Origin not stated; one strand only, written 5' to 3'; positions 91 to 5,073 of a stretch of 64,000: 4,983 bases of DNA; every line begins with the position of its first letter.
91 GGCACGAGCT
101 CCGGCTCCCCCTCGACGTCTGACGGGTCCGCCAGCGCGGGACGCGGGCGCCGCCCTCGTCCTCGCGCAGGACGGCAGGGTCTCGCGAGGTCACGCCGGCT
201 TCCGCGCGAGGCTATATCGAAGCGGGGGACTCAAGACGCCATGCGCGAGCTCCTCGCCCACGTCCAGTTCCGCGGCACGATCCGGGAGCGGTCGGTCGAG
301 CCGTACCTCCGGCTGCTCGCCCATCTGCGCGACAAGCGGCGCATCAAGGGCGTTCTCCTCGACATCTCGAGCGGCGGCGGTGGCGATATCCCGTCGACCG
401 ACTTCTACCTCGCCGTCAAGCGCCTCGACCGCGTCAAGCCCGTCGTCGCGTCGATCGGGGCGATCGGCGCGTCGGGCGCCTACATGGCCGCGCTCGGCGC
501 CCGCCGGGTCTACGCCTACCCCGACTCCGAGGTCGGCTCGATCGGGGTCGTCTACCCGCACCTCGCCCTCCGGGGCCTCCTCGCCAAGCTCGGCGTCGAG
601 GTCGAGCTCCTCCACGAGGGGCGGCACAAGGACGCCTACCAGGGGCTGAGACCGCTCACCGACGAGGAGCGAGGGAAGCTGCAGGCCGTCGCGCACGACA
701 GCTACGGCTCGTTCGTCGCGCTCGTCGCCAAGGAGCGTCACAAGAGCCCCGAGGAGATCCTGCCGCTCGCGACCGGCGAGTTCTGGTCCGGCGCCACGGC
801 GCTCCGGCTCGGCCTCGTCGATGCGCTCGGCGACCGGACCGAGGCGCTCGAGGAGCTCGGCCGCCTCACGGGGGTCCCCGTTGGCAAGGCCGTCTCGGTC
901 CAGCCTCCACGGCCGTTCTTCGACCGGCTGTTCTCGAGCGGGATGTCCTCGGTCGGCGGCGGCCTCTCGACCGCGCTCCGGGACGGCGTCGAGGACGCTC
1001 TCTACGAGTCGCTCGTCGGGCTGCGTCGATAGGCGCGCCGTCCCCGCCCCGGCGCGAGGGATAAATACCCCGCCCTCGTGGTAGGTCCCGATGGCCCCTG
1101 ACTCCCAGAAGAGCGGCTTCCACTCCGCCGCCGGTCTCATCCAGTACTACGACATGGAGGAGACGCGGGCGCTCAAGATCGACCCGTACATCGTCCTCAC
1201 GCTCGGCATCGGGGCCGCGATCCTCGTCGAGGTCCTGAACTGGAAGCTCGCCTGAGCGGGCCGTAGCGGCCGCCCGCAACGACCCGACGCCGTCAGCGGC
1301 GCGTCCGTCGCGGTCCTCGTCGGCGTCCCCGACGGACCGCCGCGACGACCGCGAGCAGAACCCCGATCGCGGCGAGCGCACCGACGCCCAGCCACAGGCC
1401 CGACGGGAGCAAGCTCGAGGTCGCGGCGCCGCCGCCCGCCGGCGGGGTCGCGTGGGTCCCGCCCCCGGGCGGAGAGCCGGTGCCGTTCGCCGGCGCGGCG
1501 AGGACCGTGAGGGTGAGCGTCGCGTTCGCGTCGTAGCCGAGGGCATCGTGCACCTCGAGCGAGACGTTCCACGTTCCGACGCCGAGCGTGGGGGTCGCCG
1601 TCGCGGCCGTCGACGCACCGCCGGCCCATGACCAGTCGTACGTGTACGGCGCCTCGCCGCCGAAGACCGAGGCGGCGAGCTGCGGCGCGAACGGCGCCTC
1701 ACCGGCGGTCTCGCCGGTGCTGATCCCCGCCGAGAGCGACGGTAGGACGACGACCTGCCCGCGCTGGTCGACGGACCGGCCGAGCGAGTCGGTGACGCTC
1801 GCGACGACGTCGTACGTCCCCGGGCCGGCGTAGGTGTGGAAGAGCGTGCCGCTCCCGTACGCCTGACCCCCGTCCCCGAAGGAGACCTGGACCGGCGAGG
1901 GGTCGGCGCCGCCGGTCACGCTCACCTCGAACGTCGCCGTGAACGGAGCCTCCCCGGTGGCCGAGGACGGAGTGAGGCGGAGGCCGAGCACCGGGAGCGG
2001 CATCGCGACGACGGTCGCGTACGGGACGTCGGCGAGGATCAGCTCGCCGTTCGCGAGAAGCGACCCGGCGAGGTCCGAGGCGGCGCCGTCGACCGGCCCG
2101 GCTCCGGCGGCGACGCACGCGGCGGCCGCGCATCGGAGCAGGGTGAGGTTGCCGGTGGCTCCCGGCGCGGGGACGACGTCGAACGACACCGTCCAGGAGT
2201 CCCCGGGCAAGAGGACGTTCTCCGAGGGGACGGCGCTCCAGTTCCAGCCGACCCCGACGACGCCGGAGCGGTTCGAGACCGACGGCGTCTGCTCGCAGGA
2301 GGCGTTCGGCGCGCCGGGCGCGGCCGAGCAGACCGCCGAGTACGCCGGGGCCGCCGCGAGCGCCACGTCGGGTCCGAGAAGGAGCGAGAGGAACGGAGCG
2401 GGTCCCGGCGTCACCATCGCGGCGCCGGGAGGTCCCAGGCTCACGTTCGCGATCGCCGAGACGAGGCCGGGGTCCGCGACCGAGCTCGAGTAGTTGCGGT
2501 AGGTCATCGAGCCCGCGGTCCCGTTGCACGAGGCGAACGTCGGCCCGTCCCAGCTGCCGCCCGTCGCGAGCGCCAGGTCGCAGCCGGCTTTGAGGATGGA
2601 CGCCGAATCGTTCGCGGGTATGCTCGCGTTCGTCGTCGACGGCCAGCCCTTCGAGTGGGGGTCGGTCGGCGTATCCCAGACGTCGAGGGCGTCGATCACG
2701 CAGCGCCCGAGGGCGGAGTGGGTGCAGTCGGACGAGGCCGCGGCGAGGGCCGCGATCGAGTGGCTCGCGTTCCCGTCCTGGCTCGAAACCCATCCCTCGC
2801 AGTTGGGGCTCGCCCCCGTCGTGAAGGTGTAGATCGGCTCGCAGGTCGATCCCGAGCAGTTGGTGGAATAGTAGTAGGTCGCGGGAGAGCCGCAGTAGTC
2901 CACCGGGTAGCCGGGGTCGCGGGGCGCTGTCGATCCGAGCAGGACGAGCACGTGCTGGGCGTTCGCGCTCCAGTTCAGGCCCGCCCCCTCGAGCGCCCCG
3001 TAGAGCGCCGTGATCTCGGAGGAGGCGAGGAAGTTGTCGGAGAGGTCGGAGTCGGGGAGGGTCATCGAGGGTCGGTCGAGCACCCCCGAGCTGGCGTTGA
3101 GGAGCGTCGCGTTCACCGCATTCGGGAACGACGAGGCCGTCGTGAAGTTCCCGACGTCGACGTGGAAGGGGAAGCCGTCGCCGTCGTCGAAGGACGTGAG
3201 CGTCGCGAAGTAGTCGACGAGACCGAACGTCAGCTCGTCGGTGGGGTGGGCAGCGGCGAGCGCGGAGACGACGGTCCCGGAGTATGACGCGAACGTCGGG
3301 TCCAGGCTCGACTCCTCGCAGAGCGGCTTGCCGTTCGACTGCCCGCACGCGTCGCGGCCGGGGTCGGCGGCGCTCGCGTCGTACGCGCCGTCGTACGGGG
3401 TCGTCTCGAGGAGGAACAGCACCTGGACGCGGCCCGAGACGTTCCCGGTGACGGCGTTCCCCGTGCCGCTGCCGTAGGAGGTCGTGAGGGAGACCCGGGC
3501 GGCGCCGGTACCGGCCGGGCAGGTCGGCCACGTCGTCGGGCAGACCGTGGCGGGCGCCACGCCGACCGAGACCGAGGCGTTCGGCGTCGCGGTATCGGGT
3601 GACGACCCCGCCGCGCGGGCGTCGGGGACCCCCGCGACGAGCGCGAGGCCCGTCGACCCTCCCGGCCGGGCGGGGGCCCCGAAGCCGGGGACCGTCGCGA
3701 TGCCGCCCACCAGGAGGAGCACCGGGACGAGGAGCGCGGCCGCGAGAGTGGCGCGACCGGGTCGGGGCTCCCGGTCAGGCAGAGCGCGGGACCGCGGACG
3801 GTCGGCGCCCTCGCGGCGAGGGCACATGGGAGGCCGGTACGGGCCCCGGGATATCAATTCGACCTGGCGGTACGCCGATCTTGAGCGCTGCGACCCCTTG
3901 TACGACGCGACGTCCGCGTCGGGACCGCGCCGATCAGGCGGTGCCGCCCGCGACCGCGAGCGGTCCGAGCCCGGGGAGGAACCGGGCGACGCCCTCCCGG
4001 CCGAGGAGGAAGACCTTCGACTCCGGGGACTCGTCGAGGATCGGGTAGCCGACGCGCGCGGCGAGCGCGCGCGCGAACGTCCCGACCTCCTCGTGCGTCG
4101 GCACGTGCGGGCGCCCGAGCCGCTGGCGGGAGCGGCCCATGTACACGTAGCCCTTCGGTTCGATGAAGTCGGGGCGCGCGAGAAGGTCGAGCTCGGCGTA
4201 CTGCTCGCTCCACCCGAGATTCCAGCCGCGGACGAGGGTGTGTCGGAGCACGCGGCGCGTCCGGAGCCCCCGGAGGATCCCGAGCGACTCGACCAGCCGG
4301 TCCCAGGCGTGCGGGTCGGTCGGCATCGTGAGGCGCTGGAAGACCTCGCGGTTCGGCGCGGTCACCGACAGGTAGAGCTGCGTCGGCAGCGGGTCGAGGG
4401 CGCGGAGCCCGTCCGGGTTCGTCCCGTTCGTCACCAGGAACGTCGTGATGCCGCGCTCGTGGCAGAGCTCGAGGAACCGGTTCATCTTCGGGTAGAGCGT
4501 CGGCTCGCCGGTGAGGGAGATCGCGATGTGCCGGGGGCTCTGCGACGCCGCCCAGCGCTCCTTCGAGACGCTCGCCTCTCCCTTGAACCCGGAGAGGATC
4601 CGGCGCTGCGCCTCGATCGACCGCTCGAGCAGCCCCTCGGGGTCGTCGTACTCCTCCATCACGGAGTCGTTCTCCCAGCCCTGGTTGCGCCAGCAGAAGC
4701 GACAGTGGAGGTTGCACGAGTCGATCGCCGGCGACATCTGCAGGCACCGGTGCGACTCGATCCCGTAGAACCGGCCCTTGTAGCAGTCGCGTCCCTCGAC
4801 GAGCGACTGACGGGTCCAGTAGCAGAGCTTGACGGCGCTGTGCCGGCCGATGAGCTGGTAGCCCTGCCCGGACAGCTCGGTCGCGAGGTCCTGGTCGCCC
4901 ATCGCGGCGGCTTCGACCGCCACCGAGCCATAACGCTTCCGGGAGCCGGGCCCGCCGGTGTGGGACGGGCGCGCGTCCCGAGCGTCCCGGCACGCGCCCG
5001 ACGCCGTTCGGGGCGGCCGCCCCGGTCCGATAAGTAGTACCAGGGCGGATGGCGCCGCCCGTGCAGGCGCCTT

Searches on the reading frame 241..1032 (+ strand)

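Call 49: search_protein_families(library=pfam, proteins=[window:241-1032:+], max_evalue=0.001)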
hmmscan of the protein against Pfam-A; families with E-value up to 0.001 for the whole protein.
window:241-1032:+ (263 aa): 1 family
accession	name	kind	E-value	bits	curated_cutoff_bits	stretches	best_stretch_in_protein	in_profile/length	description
PF01343.23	Peptidase_S49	-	7.6e-40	136.8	24.9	1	61-211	2-152/154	Peptidase family S49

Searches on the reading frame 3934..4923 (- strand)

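Call 49: search_protein_families(library=pfam, proteins=[window:3934-4923:-], max_evalue=0.001)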
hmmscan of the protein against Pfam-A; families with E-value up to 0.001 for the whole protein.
window:3934-4923:- (329 aa): 2 families
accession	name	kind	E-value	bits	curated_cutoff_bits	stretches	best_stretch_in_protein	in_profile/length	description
PF08608.17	Wyosine_form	-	4.8e-17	62.4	22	1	249-307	2-61/63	Wyosine base formation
PF04055.27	Radical_SAM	-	1.1e-14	55.4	29.5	1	68-237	5-157/166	Radical SAM superfamily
